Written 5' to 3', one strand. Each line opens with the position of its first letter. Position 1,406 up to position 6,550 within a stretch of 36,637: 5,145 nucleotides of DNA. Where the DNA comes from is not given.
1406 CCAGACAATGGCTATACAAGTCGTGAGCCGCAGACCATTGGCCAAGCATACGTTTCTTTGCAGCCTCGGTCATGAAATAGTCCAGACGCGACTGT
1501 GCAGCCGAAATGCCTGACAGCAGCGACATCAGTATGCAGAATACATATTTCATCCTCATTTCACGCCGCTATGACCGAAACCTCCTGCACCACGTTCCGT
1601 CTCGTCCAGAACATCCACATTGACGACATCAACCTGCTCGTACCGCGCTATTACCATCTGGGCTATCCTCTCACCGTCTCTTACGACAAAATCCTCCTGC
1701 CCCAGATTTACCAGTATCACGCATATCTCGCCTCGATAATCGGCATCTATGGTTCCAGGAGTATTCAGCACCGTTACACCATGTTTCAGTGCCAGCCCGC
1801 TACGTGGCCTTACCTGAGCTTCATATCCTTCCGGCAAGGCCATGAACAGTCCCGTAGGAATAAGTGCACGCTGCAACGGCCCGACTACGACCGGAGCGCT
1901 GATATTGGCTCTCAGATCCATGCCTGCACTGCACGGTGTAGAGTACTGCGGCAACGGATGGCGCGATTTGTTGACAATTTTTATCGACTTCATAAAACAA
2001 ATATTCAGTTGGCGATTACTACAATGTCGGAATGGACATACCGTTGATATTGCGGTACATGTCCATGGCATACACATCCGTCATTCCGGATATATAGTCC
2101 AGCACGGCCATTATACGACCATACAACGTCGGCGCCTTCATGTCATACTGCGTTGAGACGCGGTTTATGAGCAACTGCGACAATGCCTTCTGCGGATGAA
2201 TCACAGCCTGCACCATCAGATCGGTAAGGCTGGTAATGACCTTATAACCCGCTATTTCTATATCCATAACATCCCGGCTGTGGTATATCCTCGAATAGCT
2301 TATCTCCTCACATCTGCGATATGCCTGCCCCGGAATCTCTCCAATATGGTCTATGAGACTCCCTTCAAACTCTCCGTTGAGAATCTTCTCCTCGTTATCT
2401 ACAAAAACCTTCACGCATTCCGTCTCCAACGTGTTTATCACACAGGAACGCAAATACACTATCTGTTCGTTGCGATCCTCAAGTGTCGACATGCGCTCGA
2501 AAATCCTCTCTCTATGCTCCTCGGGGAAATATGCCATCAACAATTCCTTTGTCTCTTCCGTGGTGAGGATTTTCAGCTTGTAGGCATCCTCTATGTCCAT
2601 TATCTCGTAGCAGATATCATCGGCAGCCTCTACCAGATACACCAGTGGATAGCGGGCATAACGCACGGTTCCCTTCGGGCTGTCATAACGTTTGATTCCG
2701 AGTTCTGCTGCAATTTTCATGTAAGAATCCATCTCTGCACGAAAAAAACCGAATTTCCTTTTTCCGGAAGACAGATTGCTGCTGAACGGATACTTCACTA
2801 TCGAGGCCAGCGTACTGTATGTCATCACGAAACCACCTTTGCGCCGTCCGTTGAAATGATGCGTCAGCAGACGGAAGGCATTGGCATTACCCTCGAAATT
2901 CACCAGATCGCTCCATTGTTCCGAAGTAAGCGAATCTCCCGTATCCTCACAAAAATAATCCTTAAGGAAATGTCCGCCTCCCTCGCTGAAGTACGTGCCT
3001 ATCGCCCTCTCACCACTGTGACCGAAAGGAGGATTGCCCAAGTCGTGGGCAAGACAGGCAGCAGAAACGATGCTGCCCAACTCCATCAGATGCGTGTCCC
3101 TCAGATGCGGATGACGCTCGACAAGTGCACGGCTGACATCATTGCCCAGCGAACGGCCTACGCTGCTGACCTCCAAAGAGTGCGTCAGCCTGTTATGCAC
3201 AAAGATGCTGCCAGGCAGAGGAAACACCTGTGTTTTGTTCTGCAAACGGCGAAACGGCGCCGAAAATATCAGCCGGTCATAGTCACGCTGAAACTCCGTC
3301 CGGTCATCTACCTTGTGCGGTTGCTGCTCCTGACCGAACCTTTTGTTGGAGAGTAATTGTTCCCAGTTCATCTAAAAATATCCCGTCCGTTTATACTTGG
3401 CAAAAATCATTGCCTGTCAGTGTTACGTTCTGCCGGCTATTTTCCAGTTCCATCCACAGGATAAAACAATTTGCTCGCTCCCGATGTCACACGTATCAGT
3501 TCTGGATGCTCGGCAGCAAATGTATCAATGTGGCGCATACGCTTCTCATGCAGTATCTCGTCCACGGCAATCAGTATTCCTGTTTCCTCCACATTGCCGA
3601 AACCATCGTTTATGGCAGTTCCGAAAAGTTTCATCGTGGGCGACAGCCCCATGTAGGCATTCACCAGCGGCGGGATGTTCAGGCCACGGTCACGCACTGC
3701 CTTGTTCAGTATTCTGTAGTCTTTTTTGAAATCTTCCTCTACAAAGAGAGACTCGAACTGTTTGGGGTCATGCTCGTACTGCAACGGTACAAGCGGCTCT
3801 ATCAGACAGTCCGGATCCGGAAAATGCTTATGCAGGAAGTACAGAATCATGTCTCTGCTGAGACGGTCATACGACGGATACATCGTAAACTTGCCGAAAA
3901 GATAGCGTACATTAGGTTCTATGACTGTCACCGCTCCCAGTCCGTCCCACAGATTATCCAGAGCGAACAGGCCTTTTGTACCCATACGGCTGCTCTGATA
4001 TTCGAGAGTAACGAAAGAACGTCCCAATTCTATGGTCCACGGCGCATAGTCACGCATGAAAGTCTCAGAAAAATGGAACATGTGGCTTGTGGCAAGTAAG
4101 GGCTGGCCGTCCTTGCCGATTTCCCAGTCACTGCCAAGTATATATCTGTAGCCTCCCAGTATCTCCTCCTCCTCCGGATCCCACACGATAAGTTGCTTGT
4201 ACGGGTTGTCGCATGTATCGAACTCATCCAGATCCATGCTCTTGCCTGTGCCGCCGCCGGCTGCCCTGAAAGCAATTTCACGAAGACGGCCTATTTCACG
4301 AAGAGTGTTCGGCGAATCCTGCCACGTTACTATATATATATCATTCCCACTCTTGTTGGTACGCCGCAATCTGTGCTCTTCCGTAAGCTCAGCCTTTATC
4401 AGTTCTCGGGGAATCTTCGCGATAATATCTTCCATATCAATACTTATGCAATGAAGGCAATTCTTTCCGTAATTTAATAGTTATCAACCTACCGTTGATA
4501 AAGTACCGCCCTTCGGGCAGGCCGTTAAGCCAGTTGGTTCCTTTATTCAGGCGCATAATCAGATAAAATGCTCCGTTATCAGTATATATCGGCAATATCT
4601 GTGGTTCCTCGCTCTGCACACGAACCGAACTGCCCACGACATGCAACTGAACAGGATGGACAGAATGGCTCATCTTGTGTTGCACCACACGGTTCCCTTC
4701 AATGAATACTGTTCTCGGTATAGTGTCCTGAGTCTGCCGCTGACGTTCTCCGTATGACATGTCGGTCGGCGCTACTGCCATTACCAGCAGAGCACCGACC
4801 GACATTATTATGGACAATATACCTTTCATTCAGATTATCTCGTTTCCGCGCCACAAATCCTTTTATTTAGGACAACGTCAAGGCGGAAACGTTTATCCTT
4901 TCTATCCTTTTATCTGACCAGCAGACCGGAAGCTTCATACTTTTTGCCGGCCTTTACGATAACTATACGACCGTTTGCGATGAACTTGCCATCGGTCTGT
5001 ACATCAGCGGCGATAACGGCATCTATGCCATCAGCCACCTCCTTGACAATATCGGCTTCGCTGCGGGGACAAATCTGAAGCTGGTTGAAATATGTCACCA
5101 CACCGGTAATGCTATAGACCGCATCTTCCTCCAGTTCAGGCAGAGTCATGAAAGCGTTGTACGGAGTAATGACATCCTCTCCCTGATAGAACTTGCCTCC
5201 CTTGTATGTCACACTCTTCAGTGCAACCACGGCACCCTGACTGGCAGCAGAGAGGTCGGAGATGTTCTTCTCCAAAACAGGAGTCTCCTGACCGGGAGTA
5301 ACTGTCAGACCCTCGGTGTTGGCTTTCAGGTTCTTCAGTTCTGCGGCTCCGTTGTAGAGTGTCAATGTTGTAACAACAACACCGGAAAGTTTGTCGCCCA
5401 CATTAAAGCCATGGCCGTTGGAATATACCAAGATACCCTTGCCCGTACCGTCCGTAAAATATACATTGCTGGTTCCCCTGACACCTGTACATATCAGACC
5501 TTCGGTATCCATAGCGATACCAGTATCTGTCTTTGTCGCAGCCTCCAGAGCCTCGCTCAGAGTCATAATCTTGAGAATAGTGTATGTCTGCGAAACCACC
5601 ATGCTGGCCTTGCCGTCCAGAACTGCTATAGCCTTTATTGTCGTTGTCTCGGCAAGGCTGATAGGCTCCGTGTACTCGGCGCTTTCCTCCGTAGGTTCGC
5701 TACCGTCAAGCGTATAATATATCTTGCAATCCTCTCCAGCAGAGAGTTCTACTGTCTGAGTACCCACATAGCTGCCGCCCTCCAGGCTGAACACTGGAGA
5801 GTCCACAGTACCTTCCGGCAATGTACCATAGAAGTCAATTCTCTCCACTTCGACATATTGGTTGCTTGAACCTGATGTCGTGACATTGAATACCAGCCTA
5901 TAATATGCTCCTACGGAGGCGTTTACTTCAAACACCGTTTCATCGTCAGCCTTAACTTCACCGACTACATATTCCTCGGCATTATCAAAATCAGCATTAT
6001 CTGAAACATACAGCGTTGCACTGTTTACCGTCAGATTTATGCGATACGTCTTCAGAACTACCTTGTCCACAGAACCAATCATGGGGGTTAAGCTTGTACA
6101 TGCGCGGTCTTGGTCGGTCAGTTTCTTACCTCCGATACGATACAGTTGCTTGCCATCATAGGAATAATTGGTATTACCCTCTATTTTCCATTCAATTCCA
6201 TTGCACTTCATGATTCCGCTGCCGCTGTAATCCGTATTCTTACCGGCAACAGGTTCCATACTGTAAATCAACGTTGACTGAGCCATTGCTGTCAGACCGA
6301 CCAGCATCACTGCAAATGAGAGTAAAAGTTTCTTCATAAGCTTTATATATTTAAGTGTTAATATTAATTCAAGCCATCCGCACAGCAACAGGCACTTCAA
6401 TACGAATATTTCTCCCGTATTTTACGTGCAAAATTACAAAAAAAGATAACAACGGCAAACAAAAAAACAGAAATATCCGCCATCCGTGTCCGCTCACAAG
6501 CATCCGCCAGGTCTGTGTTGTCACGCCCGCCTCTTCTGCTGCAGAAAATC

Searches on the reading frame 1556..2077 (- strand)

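Call 49: search_protein_families(library=pfam, proteins=[window:1556-2077:-], max_evalue=0.001)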
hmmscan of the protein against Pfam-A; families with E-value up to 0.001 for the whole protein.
window:1556-2077:- (173 aa): 2 families
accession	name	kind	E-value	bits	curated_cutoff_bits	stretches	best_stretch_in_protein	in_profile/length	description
PF00692.24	dUTPase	-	1.8e-31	109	22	1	41-171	4-129/129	dUTPase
PF22769.1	DCD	-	9e-11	42.5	27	1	62-145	70-152/153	dCTP deaminase-like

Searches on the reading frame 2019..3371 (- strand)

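Call 48: search_protein_families(library=pfam, proteins=[window:2019-3371:-], max_evalue=0.001)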
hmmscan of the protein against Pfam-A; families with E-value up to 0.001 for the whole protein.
window:2019-3371:- (450 aa): 2 families
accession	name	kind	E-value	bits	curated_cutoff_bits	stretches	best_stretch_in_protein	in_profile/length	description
PF13286.11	HD_assoc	-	2.3e-08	34.9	22.2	1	356-440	16-90/91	Phosphohydrolase-associated domain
PF01966.28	HD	-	1.1e-06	29.4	22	1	61-133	1-57/116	HD domain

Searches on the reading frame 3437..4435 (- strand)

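Call 48: search_protein_families(library=pfam, proteins=[window:3437-4435:-], max_evalue=0.001)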
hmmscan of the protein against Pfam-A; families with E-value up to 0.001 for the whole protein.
window:3437-4435:- (332 aa): 1 family
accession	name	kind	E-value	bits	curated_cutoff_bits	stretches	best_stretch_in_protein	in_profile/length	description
PF13444.12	Acetyltransf_5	-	6.3e-12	46.5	22.4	1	51-151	1-96/102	Acetyltransferase (GNAT) domain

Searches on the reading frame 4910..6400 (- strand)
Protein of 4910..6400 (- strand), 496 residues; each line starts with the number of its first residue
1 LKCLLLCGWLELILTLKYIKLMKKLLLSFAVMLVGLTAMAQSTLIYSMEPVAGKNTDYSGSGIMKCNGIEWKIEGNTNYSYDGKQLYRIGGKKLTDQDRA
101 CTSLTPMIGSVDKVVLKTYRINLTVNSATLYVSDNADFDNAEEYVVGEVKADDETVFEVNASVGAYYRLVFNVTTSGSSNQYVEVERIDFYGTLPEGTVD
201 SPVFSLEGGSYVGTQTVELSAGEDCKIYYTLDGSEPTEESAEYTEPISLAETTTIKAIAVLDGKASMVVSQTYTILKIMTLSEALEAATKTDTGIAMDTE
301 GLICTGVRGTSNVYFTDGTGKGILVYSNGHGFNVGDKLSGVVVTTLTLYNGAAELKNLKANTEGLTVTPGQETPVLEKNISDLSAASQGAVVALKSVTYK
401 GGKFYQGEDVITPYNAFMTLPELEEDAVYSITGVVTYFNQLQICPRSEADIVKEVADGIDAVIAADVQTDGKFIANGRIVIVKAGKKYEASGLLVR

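Call 3: search_protein_families(library=pfam, proteins=[window:4910-6400:-], max_evalue=0.1)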
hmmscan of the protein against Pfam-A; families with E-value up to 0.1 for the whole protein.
window:4910-6400:- (496 aa): 2 families
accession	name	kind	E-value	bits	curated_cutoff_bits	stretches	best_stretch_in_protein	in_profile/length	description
PF13290.12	CHB_HEX_C_1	-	2e-21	76.1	22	1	207-266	2-62/67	Chitobiase/beta-hexosaminidase C-terminal domain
PF13287.12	Fn3_assoc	-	5.8e-19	68.4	23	1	217-273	1-59/59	Fn3 associated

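Call 4: search_protein_families(library=ncbifam, proteins=[window:4910-6400:-], max_evalue=0.1)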
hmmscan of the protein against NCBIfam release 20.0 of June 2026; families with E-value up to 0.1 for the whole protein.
window:4910-6400:- (496 aa): 2 families
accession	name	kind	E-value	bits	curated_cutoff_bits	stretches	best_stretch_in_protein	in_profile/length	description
NF042962.1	DUF499_antiphage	equivalog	0.00082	17.4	1200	1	213-277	841-902/1025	anti-phage-associated DUF499 domain-containing protein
NF041110.1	HPE1_fam_CxxC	domain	0.095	13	45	0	22-67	1-41/94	plant virulence effector HPE1-like domain-containing protein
